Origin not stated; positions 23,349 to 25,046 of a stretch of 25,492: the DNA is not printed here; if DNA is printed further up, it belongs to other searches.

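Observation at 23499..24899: Pilin-like protein carrying a 38-cysteine, eukaryote-style disulfide-rich ectodomain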

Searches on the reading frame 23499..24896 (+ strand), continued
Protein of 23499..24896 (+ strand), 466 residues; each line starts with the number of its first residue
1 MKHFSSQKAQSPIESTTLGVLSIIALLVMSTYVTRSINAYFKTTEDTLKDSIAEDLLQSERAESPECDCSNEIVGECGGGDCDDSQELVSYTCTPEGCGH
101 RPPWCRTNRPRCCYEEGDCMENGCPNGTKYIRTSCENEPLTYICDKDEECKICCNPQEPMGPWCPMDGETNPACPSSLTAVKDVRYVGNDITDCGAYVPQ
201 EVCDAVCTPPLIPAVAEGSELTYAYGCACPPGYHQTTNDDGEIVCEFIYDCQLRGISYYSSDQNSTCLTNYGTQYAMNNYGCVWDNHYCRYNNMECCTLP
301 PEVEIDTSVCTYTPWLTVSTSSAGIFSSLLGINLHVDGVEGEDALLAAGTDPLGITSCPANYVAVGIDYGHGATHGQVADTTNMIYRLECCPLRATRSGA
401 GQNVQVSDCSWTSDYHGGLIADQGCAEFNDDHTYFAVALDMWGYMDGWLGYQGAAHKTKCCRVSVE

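Call 45: search_solved_structures(query=A1, max_evalue=10, show_alignments=4)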
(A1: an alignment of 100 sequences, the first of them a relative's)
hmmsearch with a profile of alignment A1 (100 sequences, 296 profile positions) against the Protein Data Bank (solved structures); distinct sequences matched with E-value up to 10: 6.
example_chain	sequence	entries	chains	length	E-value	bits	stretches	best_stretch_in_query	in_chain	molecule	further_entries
6cen_A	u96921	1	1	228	0.033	16.9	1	59-197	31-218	Histone-lysine N-methyltransferase NSD3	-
5upd_A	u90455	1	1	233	0.041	16.6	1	59-197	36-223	Histone-lysine N-methyltransferase NSD3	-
7e8d_K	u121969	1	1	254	0.15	14.8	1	61-209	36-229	Histone-lysine N-methyltransferase NSD2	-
9cvd_A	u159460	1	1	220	0.3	13.8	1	61-201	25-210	Histone-lysine N-methyltransferase NSD2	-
5lsu_A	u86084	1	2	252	0.33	13.7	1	61-196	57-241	Histone-lysine N-methyltransferase NSD2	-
8fbg_A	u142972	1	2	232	5.4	9.7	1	63-166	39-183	Histone-lysine N-methyltransferase, H3 lysine-36 specific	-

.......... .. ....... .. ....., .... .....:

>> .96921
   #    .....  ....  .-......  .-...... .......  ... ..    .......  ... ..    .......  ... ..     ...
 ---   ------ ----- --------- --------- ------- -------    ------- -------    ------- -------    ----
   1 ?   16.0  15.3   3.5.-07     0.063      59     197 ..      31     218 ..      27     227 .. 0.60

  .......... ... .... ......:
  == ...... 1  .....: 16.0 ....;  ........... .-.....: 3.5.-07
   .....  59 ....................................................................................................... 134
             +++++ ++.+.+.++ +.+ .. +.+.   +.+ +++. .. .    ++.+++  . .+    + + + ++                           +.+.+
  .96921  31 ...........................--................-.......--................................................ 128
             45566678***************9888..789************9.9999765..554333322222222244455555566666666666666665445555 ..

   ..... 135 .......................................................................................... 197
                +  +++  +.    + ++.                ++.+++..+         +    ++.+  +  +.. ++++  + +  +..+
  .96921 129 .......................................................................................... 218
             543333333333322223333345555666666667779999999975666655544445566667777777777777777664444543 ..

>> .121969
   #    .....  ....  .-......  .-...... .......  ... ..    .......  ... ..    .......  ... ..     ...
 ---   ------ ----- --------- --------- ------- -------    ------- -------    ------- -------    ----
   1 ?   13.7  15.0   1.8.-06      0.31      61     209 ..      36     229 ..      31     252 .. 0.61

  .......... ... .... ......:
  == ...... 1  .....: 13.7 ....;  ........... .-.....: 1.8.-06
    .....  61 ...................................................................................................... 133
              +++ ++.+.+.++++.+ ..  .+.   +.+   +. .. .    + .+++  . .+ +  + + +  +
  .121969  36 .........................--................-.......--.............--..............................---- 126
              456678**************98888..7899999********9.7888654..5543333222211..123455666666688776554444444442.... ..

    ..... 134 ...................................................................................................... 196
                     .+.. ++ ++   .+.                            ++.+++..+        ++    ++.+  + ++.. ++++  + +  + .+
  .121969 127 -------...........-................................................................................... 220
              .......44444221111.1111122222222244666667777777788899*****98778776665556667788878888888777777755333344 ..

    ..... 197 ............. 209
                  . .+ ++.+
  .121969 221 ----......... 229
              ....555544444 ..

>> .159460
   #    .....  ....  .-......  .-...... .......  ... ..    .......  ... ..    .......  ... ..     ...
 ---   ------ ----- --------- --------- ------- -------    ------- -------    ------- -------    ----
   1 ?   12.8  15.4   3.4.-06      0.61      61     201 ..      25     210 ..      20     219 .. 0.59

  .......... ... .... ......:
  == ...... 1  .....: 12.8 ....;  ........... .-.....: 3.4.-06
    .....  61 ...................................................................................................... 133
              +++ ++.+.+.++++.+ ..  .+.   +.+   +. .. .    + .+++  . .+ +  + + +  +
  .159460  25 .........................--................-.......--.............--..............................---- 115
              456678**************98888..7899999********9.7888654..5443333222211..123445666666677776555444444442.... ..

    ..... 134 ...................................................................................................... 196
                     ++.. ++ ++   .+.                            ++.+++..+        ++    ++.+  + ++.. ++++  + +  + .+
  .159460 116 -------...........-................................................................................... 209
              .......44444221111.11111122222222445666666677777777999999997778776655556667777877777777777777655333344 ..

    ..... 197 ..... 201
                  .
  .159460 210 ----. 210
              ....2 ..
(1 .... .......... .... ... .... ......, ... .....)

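Call 48: search_protein_families(library=pfam, alignment_id=A1, max_evalue=0.01)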
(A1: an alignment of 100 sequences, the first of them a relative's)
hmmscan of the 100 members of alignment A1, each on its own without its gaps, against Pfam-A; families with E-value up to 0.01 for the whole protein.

A. member 1, P0001 (466 aa): 0 families

B. families by the number of members that match (of 100 scanned): 8 families
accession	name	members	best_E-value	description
PF04964.19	Flp_Fap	8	0.00077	Flp/Fap pilin component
PF05268.17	GP38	1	7.1e-08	Phage tail fibre adhesin Gp38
PF05203.21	Hom_end_hint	1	8.1e-07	Hom_end-associated Hint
PF14623.11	Vint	1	0.00063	Hint-domain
PF07691.17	PA14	1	0.0019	PA14 domain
PF23328.1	Sha_B_N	1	0.0047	Shavenoid isoform B N-terminal domain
PF24253.1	DUF7454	1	0.0076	Domain of unknown function (DUF7454)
PF04021.17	Class_IIIsignal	1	0.0098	Class III signal peptide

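Call 49: search_protein_families(library=ncbifam, alignment_id=A1, max_evalue=0.01)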
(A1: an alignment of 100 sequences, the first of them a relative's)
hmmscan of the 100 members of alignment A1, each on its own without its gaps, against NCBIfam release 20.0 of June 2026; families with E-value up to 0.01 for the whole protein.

A. member 1, P0001 (466 aa): 0 families

B. families by the number of members that match (of 100 scanned): 3 families
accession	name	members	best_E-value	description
TIGR04362.1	choice_anch_C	1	3e-07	choice-of-anchor C family protein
NF038136.1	rSAM_Rv_intein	1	0.00018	intein-containing Rv2578c family radical SAM protein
TIGR04205.1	classIII_w_PIP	1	0.0023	class III signal peptide domain-containing protein, archaeosortase D/PIP-CTERM system-associated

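Call 60: search_protein_families(library=pfam, proteins=[P0020, L009:7989-10613:+, L013:7992-9896:+, P0018, P0067, L007:7989-9149:+, P0004, P0009, P0008], max_evalue=1)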
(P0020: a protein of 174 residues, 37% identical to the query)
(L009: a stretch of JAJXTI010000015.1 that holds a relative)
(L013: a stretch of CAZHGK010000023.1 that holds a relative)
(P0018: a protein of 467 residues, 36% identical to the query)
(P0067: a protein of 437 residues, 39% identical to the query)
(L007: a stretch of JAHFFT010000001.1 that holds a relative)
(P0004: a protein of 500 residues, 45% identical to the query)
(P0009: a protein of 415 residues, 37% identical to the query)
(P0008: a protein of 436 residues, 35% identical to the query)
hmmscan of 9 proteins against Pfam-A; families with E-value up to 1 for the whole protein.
P0020 (174 aa): 1 family
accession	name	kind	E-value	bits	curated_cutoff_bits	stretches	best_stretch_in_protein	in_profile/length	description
PF14773.11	VIGSSK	-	0.025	15.1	21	1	79-92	35-48/62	Helicase-associated putative binding domain, C-terminal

L009:7989-10613:+ (875 aa): 3 families
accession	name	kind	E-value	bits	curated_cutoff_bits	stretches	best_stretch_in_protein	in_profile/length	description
PF21722.4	Gly_rich_2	-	4.9e-13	50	24.3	1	285-501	3-223/226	Glycine-rich domain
PF07691.17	PA14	-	0.0023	18.2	24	1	582-620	47-85/147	PA14 domain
PF11346.13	DUF3149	-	0.14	12.1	23.2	1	12-32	9-29/40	Protein of unknown function (DUF3149)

L013:7992-9896:+ (635 aa): 0 families

P0018 (467 aa): 1 family
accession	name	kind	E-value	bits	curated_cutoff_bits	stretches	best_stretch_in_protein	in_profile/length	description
PF04964.19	Flp_Fap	-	0.057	13.7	32.2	1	9-44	9-44/46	Flp/Fap pilin component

P0067 (437 aa): 3 families
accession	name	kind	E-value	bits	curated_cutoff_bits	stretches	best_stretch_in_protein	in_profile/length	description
PF14704.11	DERM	-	0.039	14.6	28.3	1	290-392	9-107/152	Dermatopontin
PF03427.18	CBM_19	-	0.067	13.6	20.1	0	344-356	43-55/61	Carbohydrate binding domain (family 19)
PF12662.13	cEGF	-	0.15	12.4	26.6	1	251-265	5-19/24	Complement Clr-like EGF-like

L007:7989-9149:+ (387 aa): 1 family
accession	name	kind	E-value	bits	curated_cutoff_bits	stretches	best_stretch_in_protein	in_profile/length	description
PF04964.19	Flp_Fap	-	0.11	12.8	32.2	1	9-44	9-44/46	Flp/Fap pilin component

P0004 (500 aa): 0 families

P0009 (415 aa): 0 families

P0008 (436 aa): 0 families

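Call 62: find_related_loci(query=A2, collection=metagenome_contigs, flank=10000)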
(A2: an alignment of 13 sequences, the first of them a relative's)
Query A2 (466 aa) in metagenome_contigs; peptide patterns used: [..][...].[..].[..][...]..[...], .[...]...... (x = any residue, [..] = any of these).
142 stretches matched a pattern; 11 encode a relative of the query (tblastn E <= 1e-3); 11 distinct loci.
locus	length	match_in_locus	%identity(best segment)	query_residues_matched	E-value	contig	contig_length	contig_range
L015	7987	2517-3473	38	4-288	5e-47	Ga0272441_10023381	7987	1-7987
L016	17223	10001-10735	42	1-231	2e-45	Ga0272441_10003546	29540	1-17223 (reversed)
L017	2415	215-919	35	1-239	2e-30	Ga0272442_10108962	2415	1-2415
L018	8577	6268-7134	35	1-277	7e-30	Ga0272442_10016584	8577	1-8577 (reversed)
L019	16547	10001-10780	33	1-267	5e-28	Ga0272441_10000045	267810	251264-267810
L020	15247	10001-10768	33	1-238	8e-24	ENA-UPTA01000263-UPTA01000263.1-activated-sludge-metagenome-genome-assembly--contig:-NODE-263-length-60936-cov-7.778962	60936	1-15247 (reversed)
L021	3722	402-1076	36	1-231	2e-22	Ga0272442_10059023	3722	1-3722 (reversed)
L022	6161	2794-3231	39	1-135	8e-22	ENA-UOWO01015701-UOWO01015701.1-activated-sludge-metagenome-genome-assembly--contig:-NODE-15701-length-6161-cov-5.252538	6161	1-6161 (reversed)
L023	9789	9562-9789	59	1-77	7e-20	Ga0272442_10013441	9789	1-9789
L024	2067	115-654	33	5-168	2e-16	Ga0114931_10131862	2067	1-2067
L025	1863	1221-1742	34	5-164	8e-15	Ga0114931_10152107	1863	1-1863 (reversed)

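Call 72: search_protein_families(library=pfam, proteins=[L005:5339-6745:+, L005:6759-7781:+, L005:9041-9715:+, L005:10749-11537:+, L007:6879-7781:-, L007:10954-11958:-, L019:8118-9890:+, L019:11391-12122:-, L019:6563-7963:-, L005:4543-5430:+], max_evalue=0.001)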
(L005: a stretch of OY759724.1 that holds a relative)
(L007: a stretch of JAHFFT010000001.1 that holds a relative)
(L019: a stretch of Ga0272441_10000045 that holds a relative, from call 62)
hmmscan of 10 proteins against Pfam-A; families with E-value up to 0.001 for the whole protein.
L005:5339-6745:+ (469 aa): 20 families
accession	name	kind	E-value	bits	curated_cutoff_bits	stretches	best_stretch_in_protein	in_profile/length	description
PF07719.23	TPR_2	-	5.3e-30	101.5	27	3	222-255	1-34/34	Tetratricopeptide repeat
PF00515.34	TPR_1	-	1.1e-26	92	27.8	1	222-255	1-34/34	Tetratricopeptide repeat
PF13432.12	TPR_16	-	7.3e-23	81.1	32.7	3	226-285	1-60/65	Tetratricopeptide repeat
PF13181.12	TPR_8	-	1.1e-19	69.3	25.7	0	359-392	2-34/34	Tetratricopeptide repeat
PF13414.12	TPR_11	-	7.6e-19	67.6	26.8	1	297-336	1-40/42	TPR repeat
PF14559.12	TPR_19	-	6.3e-16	58.9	25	1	236-284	5-53/68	Tetratricopeptide repeat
PF12895.13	ANAPC3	-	1.9e-15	57.3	27.2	2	355-418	20-81/82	Anaphase-promoting complex, cyclosome, subunit 3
PF13431.12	TPR_17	-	7.1e-14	51.3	24.4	0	382-413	2-33/34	Tetratricopeptide repeat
PF23914.1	TPR_CcmH_CycH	-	1.1e-12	48.5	42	1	328-428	54-156/158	Cytochrome c-type biogenesis protein H TPR domain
PF13424.12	TPR_12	-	1e-11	45.3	30.1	0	361-422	6-74/77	Tetratricopeptide repeat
PF13174.12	TPR_6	-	6e-10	39.6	26.3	0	327-353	3-29/33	Tetratricopeptide repeat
PF13428.12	TPR_14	-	1.6e-09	38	23.5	0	223-264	2-43/44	Tetratricopeptide repeat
PF13176.12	TPR_7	-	3.2e-08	33.5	27.9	0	226-255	3-34/36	Tetratricopeptide repeat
PF14853.12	Fis1_TPR_C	-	1.3e-06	28.9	25.3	0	394-429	2-37/53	Fis1 C-terminal tetratricopeptide repeat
PF13374.12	TPR_10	-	1.8e-06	28.2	27.5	0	225-250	5-30/42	Tetratricopeptide repeat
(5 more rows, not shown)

L005:6759-7781:+ (341 aa): 1 family
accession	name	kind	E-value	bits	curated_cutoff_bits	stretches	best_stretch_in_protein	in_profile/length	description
PF07998.17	Peptidase_M54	-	3.3e-11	44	24.4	1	201-300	98-192/194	Peptidase family M54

L005:9041-9715:+ (225 aa): 0 families

L005:10749-11537:+ (263 aa): 2 families
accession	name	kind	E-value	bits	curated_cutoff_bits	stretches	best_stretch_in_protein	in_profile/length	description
PF01927.22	Mut7-C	-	1.7e-47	161.6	23.3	1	110-252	2-145/146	Mut7-C RNAse domain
PF14451.12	Ub-Mut7C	-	1.9e-25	89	23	1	17-89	4-76/81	Mut7-C ubiquitin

L007:6879-7781:- (301 aa): 3 families
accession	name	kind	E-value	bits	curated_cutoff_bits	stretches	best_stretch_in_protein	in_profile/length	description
PF00005.33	ABC_tran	-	1.3e-31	110.5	25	1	20-164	1-137/137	ABC transporter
PF13304.12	AAA_21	-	5.4e-10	40.3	27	1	132-193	234-298/304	AAA domain, putative AbiEii toxin, Type IV TA system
PF13175.12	AAA_15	-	6.7e-05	23.1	32.1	0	18-68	12-65/374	AAA ATPase domain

L007:10954-11958:- (335 aa): 1 family
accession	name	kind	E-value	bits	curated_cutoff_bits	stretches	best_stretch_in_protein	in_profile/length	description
PF00224.27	PK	-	6.4e-108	361.2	30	1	4-321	3-328/328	Pyruvate kinase, barrel domain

L019:8118-9890:+ (591 aa): 1 family
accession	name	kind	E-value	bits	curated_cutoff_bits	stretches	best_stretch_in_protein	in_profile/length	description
PF03901.23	Glyco_transf_22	-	7e-06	25.9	23.8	1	360-495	265-405/414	Alg9-like mannosyltransferase family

L019:11391-12122:- (244 aa): 2 families
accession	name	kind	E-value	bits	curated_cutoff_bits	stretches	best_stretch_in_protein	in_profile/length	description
PF12850.12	Metallophos_2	-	1.2e-19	71.3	27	1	1-208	1-153/154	Calcineurin-like phosphoesterase superfamily domain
PF00149.33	Metallophos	-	4.6e-14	53.7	21.5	1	1-155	1-189/191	Calcineurin-like phosphoesterase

L019:6563-7963:- (467 aa): 2 families
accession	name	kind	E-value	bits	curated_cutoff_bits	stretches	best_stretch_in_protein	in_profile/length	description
PF04055.27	Radical_SAM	-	2.3e-22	80.3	29.5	1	203-361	2-165/166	Radical SAM superfamily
PF02310.24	B12-binding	-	6.1e-19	68.5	32.1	1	29-137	12-120/121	B12 binding domain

L005:4543-5430:+ (296 aa): 4 families
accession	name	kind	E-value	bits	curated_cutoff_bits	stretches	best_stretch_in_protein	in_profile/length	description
PF03446.21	NAD_binding_2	-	2.6e-29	102.7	21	1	6-156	1-154/161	NAD binding domain of 6-phosphogluconate dehydrogenase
PF14833.11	NAD_binding_11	-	2.3e-17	63.8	30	1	165-285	1-121/122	NAD-binding of NADP-dependent 3-hydroxyisobutyrate dehydrogenase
PF03807.23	F420_oxidored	-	4.1e-08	34.1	21.6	1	6-68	1-67/94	NADP oxidoreductase coenzyme F420-dependent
PF02826.25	2-Hacid_dh_C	-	4.3e-05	23.4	25.1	1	5-78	37-109/178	D-isomer specific 2-hydroxyacid dehydrogenase, NAD binding domain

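Call 74: list_cluster_members(proteins=[P0002, P0010, P0011, P0018, P0019, P0024, P0039, P0057, P0036, P0074])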
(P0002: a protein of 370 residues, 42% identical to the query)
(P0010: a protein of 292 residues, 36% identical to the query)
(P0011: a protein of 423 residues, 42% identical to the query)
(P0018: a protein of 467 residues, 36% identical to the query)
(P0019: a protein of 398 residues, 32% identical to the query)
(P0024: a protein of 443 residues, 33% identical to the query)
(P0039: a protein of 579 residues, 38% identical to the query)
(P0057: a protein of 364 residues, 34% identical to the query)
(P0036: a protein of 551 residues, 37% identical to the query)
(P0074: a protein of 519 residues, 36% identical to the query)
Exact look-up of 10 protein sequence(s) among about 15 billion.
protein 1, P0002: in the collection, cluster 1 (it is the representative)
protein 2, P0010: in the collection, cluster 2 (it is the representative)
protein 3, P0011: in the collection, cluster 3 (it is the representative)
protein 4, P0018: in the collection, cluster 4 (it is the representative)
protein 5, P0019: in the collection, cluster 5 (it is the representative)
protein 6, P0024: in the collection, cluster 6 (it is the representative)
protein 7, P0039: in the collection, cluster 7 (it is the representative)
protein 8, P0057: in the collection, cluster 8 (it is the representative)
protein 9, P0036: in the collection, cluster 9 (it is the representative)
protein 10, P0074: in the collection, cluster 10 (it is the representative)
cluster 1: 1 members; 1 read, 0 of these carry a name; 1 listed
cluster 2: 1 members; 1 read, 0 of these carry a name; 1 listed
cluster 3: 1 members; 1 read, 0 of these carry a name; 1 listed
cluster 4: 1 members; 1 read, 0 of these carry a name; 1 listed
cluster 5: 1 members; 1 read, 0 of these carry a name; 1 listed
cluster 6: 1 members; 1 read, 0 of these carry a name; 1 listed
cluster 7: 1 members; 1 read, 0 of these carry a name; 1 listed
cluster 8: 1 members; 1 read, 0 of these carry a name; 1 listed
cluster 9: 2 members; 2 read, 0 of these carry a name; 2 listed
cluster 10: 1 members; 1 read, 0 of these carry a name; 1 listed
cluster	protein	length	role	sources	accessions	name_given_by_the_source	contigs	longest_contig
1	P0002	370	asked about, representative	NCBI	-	-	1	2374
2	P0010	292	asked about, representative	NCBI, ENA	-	-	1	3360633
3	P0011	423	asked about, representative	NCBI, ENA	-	-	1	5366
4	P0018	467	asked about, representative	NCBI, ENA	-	-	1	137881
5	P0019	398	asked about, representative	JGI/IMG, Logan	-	-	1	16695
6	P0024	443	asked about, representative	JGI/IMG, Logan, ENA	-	-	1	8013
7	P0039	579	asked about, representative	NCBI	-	-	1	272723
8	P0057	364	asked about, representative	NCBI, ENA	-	-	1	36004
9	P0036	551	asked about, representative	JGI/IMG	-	-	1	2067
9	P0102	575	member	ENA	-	-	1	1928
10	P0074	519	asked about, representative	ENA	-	-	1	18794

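Call 80: fold_search(model_id=the predicted structure, library=viral)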
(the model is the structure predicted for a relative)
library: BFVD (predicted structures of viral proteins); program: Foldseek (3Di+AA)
matches with E <= 10: 246; with E <= 0.001: 0
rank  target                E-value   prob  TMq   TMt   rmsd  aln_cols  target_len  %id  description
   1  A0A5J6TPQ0            6.2e-03  0.35  0.09  0.14  63.3       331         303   10  (no name in the UniProt tables at hand)
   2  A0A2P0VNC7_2          2.0e-02  0.09  0.06  0.04  45.2       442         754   11  Uncharacterized protein [Tetraselmis virus 1]
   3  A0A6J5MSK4            8.4e-02  0.11  0.10  0.09  40.5       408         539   10  Bacteriophage lambda, Stf, side tail fibre-repeat-2 [uncultured Caudovirales phage]
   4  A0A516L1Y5            1.6e-01  0.06  0.08  0.10  18.6       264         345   12  (no name in the UniProt tables at hand)
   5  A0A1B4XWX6            2.1e-01  0.04  0.06  0.04  39.5       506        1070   10  Tail collar domain [Tenacibaculum phage pT24]
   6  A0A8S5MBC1            3.2e-01  0.05  0.07  0.10  23.5       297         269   13  Uncharacterized protein [Podoviridae sp. ct53O25]
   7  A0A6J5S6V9            3.4e-01  0.10  0.09  0.09  55.8       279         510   11  Collagen triple helix repeat [uncultured Caudovirales phage]
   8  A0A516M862            3.4e-01  0.04  0.07  0.03  28.5       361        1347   12  (no name in the UniProt tables at hand)
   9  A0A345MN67            4.0e-01  0.04  0.07  0.05  21.8       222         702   12  (no name in the UniProt tables at hand)
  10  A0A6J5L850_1          4.5e-01  0.03  0.07  0.04  25.8       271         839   12  Collagen triple helix repeat [uncultured Caudovirales phage]
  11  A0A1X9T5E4            4.8e-01  0.05  0.07  0.09  36.7       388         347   11  Uncharacterized protein [Ranid herpesvirus 3]
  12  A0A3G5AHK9            5.0e-01  0.05  0.09  0.07  28.1       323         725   14  Uncharacterized protein [Sylvanvirus sp.]
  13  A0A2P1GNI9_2          5.0e-01  0.03  0.07  0.04  44.1       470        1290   14  Genome polyprotein (Fragment) [Nanhai dogfish shark pesti-like virus]
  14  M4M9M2                5.3e-01  0.06  0.09  0.04  43.5       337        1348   11  (no name in the UniProt tables at hand)
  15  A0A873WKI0            5.7e-01  0.06  0.09  0.09  20.5       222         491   11  Tail fiber-like protein [Synechococcus phage S-H9-1]
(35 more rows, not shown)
